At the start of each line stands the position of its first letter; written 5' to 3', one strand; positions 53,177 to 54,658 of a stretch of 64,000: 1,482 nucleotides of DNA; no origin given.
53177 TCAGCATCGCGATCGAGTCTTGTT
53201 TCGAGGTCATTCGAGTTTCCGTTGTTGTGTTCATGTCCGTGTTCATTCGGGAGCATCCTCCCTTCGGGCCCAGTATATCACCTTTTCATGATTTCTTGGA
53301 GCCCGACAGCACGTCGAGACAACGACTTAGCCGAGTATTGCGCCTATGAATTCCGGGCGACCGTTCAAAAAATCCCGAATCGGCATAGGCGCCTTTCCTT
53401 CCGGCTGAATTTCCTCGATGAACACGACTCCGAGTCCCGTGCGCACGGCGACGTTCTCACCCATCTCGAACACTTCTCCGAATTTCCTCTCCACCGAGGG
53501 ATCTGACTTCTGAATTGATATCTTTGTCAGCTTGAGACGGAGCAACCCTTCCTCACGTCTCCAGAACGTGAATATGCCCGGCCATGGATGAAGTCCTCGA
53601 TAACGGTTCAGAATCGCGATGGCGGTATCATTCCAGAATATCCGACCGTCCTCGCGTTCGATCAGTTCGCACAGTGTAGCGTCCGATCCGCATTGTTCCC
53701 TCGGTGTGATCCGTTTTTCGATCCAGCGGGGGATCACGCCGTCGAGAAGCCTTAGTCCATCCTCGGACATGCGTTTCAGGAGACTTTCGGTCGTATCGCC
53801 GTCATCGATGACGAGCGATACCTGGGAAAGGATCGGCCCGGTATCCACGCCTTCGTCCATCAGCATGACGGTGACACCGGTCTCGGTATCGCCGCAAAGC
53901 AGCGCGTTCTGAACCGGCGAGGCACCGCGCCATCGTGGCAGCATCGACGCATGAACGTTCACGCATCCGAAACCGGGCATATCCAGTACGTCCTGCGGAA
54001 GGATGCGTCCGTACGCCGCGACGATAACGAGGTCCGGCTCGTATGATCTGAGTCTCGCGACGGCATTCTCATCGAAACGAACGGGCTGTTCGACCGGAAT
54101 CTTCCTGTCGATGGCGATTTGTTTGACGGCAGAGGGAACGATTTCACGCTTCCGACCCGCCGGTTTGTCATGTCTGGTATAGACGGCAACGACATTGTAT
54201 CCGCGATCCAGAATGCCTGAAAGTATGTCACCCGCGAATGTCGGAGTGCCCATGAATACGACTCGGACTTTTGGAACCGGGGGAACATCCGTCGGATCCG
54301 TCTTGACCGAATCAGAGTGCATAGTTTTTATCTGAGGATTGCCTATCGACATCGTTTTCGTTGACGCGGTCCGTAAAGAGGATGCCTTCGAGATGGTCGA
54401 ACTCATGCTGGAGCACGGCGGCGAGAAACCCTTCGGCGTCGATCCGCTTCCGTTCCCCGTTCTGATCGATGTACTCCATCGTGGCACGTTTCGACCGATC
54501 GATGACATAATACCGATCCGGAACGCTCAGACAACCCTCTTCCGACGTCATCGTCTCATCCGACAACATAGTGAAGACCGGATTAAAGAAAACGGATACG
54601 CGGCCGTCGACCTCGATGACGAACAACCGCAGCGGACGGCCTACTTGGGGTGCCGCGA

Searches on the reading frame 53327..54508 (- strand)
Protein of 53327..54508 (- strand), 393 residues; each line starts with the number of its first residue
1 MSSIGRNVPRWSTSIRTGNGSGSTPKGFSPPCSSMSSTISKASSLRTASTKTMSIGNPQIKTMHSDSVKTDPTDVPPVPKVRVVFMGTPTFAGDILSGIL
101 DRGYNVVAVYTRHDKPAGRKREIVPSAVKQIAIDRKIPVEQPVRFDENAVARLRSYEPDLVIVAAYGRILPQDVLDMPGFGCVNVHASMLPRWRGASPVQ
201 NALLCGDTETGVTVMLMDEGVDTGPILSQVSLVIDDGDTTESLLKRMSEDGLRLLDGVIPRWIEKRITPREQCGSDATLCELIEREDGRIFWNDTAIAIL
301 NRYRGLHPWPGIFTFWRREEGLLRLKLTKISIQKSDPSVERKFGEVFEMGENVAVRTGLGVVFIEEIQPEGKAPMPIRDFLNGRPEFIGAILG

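Call 14: search_protein_families(library=pfam, proteins=[window:53327-54508:-], max_evalue=0.001)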
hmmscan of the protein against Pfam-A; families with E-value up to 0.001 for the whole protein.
window:53327-54508:- (393 aa): 2 families
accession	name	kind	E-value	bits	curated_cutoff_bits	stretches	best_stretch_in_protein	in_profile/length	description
PF00551.24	Formyl_trans_N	-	1.4e-44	152.5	26.1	1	82-254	2-176/181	Formyl transferase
PF02911.23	Formyl_trans_C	-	9.6e-22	77.5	21.1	1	283-384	2-99/100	Formyl transferase, C-terminal domain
